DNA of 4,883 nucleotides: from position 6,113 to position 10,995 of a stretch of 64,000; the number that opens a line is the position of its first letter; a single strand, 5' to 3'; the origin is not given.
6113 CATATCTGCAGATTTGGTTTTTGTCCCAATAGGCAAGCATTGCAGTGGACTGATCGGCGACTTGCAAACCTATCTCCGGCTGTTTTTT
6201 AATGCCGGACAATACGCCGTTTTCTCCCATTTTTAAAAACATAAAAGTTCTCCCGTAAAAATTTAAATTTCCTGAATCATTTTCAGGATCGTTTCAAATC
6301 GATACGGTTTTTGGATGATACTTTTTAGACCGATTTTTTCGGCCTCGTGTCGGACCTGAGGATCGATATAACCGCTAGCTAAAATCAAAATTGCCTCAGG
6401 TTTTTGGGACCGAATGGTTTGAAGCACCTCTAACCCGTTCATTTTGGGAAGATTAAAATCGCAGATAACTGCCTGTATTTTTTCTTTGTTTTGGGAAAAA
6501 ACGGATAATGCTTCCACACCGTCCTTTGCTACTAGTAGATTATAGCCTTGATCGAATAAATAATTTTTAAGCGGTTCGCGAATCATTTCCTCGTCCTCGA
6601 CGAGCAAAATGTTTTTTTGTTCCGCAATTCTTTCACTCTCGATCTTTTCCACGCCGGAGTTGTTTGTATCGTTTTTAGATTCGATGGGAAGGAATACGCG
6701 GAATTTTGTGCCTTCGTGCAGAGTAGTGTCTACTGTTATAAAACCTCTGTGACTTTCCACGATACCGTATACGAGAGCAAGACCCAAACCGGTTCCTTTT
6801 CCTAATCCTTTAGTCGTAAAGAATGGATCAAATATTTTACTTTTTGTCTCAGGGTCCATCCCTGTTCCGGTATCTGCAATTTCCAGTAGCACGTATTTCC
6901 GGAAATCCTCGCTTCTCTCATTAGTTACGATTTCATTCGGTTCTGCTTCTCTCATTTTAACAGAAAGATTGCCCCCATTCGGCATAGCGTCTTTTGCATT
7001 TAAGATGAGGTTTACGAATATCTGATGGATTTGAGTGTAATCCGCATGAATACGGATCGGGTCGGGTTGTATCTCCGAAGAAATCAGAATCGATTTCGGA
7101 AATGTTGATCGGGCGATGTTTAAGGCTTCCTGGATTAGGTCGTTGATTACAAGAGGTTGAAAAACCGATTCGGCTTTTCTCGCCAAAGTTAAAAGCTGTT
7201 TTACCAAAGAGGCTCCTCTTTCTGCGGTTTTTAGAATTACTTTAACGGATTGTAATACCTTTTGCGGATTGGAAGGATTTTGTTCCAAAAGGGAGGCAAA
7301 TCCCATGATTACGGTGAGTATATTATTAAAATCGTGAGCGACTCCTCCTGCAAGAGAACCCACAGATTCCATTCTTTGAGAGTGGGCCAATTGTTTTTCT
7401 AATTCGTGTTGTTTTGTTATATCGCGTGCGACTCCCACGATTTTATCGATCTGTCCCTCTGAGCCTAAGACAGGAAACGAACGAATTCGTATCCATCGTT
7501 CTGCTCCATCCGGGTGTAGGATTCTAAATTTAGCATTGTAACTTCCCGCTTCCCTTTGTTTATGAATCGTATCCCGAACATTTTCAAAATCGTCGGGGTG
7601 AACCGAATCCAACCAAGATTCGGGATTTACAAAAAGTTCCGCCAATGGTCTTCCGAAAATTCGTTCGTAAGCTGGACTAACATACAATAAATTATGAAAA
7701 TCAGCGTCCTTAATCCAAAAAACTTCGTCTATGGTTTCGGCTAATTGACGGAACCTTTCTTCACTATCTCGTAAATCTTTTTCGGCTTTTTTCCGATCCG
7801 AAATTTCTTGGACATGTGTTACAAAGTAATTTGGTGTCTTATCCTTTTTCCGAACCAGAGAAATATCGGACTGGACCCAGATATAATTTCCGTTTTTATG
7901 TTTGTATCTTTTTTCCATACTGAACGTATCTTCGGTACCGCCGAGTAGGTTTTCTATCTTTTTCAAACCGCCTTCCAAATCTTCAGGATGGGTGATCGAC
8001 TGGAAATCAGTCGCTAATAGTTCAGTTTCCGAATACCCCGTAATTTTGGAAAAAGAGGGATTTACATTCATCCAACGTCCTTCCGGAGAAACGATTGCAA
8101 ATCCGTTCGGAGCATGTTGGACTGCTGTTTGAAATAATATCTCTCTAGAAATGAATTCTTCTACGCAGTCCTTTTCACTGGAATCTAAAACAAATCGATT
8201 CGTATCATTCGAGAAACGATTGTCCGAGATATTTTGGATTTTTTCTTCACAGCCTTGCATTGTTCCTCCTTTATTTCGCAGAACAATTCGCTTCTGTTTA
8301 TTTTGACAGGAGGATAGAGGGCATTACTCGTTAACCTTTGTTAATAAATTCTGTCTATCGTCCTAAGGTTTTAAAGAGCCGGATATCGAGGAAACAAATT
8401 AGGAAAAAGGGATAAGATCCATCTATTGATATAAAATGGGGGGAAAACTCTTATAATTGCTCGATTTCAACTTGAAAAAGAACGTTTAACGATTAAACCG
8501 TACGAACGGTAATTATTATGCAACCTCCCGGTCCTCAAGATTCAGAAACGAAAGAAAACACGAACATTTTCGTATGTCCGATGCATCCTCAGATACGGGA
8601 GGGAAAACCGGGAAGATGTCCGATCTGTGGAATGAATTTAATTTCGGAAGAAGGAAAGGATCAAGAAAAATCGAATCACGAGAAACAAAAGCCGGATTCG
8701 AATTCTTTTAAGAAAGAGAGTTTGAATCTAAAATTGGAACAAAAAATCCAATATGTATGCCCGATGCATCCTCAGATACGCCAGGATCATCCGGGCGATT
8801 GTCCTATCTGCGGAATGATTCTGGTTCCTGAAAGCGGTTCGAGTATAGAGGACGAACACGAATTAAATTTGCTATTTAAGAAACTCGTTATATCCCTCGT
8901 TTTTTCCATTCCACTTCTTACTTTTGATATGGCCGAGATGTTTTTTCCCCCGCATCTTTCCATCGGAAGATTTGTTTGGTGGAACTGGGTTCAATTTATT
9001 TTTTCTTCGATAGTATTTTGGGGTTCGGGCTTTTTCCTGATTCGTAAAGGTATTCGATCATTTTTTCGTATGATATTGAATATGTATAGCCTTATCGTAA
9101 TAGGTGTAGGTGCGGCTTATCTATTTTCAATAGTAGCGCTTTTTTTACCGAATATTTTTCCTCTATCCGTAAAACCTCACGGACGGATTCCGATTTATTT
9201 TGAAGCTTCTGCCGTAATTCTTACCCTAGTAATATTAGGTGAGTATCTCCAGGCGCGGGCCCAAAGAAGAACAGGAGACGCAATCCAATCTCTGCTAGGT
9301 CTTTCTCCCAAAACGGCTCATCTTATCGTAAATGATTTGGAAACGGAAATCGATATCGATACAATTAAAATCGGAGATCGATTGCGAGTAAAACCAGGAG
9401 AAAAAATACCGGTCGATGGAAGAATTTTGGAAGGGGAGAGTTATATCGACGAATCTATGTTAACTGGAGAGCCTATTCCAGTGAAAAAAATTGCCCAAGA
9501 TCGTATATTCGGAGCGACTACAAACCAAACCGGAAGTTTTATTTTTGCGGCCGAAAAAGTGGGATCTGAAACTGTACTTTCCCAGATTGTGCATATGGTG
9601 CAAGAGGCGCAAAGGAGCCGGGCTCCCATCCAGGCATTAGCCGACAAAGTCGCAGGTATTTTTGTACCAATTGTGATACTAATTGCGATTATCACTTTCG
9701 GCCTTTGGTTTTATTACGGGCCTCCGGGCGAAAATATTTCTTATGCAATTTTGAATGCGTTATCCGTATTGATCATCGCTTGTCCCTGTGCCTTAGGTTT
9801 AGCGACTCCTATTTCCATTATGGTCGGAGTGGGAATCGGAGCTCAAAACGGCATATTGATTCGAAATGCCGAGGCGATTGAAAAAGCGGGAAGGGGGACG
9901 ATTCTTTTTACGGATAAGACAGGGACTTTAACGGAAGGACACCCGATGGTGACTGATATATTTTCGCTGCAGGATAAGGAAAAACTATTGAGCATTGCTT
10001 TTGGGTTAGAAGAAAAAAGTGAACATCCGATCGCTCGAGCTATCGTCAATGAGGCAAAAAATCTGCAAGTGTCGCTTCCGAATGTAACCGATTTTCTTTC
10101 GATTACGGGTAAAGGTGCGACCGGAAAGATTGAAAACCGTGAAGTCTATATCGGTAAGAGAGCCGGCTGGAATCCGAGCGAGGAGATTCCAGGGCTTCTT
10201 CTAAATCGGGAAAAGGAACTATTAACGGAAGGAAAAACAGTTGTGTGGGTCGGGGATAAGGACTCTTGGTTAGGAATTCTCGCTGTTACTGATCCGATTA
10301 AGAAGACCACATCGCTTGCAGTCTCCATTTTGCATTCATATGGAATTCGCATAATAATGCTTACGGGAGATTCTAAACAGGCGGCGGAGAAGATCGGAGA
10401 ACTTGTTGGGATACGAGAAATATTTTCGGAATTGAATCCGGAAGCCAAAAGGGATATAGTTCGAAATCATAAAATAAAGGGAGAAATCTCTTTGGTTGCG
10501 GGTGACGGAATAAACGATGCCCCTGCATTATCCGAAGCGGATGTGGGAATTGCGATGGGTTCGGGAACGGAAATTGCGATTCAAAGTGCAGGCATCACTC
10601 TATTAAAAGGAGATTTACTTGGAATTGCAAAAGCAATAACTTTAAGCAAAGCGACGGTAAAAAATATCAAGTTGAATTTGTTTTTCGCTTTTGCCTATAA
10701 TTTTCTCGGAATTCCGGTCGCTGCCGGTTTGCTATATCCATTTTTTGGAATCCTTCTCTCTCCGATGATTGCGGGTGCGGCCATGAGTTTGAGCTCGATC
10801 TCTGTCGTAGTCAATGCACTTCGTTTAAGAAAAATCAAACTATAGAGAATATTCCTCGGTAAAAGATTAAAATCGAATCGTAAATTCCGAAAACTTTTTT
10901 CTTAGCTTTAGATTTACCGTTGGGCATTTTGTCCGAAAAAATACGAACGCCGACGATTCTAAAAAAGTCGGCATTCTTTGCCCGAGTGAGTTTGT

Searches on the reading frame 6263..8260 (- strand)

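Call 10: search_protein_families(library=ncbifam, proteins=[window:6263-8260:-])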
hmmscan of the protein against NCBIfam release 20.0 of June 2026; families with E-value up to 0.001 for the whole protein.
window:6263-8260:- (665 aa): 152 families (the best 25 are shown)
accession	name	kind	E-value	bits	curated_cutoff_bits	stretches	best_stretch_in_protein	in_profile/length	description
NF046020.1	HisKinCckABruc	equivalog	5.1e-102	342.2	1000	1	47-664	225-865/868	cell cycle histidine kinase CckA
NF010076.0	PRK13557.1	subfamily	6.5e-91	305.4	631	2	223-663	89-530/540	histidine kinase famiy protein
NF010411.0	PRK13837.1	equivalog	2.2e-77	260.9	647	1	273-663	423-809/828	two-component system VirA-like sensor kinase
NF046026.1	HisKinCckACaul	equivalog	2.8e-75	253.7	1000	1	280-636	282-646/678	cell cycle histidine kinase CckA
NF052574.1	HisKinEspCMyxo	equivalog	1.2e-68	232.1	1200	2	189-664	308-781/785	serine histidine kinase EspC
NF008468.0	PRK11360.1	equivalog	2.4e-64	217.8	646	1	191-532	290-614/616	two-component system sensor histidine kinase AtoS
NF052573.1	HisKinEspAMyxo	equivalog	8.8e-62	209.2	1400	1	83-623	174-705/755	serine histidine kinase EspA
NF007298.0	PRK09776.1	equivalog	9.6e-56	189.3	1135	1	38-291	299-550/1111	diguanylate cyclase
TIGR00229.1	sensory_box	domain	9e-47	158.3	22.9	2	39-163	3-126/126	PAS domain S-box protein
NF047466.1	hybrid_RR_LvrB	exception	2.5e-44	152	500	1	282-526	134-376/377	hybrid histidine kinase/response regulator LvrB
NF007688.0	PRK10364.1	equivalog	3.3e-43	148.1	479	1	283-530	223-455/460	two-component system sensor histidine kinase ZraS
NF041777.1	sens_FixL_Rhizob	equivalog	1.3e-40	139.5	850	3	283-528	245-483/485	sensor protein FixL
NF046044.1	PnpS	equivalog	1.2e-39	136.4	400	1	148-525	34-390/390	two-component system histidine kinase PnpS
NF008302.0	PRK11091.1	equivalog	3.9e-38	131.2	838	1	145-664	132-641/779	aerobic respiration two-component sensor histidine kinase ArcB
TIGR02956.1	TMAO_torS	equivalog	2.6e-33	115.2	676.5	1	318-664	482-818/967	TMAO reductase system sensor histidine kinase/response regulator TorS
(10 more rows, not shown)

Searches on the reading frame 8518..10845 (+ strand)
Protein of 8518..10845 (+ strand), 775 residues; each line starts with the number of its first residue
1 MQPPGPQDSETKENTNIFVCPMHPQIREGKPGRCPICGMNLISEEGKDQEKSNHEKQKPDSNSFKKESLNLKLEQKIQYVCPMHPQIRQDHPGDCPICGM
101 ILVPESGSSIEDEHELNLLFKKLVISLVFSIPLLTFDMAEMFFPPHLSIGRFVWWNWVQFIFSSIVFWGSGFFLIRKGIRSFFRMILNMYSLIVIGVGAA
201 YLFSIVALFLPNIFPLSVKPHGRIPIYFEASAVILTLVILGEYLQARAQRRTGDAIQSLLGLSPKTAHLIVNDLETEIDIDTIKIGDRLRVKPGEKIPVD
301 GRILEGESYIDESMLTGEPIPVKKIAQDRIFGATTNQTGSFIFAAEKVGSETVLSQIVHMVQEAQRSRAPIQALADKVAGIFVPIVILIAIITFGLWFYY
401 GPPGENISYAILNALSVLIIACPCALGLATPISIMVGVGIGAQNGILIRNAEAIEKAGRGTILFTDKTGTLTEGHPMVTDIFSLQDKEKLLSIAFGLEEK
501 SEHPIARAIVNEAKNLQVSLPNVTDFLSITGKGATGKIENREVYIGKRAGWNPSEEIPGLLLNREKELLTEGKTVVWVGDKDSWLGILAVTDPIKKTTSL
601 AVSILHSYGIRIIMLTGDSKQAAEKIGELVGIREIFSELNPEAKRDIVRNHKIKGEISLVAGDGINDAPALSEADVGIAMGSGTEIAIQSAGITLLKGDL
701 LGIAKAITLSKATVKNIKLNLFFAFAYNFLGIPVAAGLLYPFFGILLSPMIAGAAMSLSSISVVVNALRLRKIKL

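Call 10: search_protein_families(library=ncbifam, proteins=[window:8518-10845:+])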
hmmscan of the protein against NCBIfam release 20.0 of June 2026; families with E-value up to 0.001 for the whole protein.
window:8518-10845:+ (775 aa): 21 families
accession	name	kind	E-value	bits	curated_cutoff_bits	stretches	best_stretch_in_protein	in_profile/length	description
TIGR01525.1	ATPase-IB_hvy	subfamily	4.7e-178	593.6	346.25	1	189-770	1-560/560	heavy metal translocating P-type ATPase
NF007952.0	PRK10671.1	equivalog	1.2e-174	582.7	1316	1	124-773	194-834/838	copper-exporting P-type ATPase CopA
TIGR01511.1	ATPase-IB1_Cu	subfamily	1.4e-169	565.5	397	1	174-771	5-542/542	copper-translocating P-type ATPase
TIGR01512.1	ATPase-IB2_Cd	subfamily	4.6e-115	385.1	313.5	2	230-548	20-304/494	cadmium family heavy metal-translocating P-type ATPase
NF008262.1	PRK11033.1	equivalog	9e-102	341.8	1005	1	231-773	198-730/731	zinc/cadmium/mercury/lead-transporting ATPase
NF033775.1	P_type_ZntA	exception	1.1e-91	308.3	1240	1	231-771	203-729/732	Zn(II)/Cd(II)/Pb(II) translocating P-type ATPase ZntA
TIGR01494.1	ATPase_P-type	subfamily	1e-86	291.3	62.3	1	233-739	1-464/478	HAD-IC family P-type ATPase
TIGR01647.1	ATPase-IIIA_H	equivalog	4.3e-48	164.1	615.5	2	228-522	55-352/755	plasma-membrane proton-efflux P-type ATPase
NF010609.0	PRK14010.1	equivalog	1.3e-47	162.4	1323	1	193-694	36-542/673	K(+)-transporting ATPase subunit B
TIGR01497.1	kdpB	equivalog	3.5e-47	160.9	527.9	1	226-699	64-552/675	potassium-transporting ATPase subunit KdpB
TIGR01517.1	ATPase-IIB_Ca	equivalog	1.4e-41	142.6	507.05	2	268-489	159-389/882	calcium-translocating P-type ATPase, PMCA-type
TIGR01116.1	ATPase-IIA1_Ca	equivalog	1.1e-38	132.9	703.4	2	583-719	456-607/799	calcium-translocating P-type ATPase, SERCA-type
TIGR01522.1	ATPase-IIA2_Ca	equivalog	1.9e-37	128.5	798.3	2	249-488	101-347/854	calcium-transporting P-type ATPase, PMR1-type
TIGR01524.1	ATPase-IIIB_Mg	equivalog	6.3e-31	107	610.75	3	633-730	580-677/867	magnesium-translocating P-type ATPase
TIGR01106.1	ATPase-IIC_X-K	subfamily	1.4e-29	102.6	946.1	2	234-482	110-366/997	Na,H/K antiporter P-type ATPase subunit alpha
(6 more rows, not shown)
